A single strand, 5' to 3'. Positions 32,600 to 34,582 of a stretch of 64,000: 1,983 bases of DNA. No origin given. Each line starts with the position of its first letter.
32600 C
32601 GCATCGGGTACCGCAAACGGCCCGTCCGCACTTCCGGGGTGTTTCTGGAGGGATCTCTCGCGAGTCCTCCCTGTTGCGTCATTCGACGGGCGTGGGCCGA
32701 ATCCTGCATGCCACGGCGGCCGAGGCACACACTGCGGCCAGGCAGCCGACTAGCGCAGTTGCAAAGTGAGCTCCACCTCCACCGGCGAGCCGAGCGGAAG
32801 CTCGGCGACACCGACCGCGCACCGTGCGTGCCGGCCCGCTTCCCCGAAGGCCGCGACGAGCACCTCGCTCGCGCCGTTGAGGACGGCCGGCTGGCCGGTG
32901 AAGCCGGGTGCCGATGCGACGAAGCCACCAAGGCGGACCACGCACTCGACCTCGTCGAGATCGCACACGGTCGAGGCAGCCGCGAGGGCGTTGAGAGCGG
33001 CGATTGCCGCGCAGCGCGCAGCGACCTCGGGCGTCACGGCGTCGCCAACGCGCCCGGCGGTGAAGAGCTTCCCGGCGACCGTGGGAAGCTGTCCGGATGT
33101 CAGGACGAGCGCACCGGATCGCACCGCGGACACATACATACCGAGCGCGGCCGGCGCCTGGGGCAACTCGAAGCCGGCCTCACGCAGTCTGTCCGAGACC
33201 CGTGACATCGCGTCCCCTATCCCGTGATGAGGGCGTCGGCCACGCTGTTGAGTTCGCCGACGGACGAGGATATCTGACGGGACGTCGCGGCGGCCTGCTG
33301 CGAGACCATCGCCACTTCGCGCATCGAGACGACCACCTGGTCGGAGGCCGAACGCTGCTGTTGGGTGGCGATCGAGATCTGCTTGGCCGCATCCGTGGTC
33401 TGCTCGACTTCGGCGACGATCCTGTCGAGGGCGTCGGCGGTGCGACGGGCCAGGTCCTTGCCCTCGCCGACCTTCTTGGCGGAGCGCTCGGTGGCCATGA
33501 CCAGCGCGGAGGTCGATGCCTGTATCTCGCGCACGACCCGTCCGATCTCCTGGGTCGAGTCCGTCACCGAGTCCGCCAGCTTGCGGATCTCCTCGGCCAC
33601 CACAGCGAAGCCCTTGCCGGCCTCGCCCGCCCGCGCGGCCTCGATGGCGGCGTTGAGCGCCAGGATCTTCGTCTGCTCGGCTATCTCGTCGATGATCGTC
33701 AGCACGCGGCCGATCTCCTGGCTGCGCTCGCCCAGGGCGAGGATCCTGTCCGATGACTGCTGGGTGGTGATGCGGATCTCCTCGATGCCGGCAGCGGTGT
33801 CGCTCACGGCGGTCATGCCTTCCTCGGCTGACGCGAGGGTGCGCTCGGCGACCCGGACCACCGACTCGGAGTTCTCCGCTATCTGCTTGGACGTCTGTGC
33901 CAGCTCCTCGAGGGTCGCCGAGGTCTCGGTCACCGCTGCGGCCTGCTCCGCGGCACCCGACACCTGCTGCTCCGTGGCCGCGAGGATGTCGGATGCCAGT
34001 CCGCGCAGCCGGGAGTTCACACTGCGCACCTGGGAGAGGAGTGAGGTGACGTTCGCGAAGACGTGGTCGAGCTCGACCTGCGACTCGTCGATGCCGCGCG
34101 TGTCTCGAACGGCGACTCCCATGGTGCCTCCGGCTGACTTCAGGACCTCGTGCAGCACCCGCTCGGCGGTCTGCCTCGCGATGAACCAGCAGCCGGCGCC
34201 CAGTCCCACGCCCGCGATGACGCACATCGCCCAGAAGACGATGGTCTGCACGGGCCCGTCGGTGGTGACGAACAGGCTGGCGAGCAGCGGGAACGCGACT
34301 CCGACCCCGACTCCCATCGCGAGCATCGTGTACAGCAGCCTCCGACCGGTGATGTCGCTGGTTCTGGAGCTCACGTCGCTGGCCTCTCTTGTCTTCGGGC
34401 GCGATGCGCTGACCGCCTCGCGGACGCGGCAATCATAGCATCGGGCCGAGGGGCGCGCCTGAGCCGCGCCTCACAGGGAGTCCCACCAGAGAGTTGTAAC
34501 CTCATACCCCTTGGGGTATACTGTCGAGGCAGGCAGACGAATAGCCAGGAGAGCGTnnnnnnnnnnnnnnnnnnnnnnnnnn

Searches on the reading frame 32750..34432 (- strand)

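Call 57: search_protein_families(library=pfam, proteins=[window:32750-34432:-], max_evalue=0.0001)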
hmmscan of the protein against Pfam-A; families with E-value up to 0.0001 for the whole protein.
window:32750-34432:- (560 aa): 2 families
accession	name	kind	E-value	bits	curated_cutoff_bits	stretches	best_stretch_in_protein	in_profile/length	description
PF14588.11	YjgF_endoribonc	-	8e-20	71.6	35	1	415-553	3-142/148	YjgF/chorismate_mutase-like, putative endoribonuclease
PF01042.26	Ribonuc_L-PSP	-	3.5e-13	50.1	27.3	1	425-556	3-118/121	Endoribonuclease L-PSP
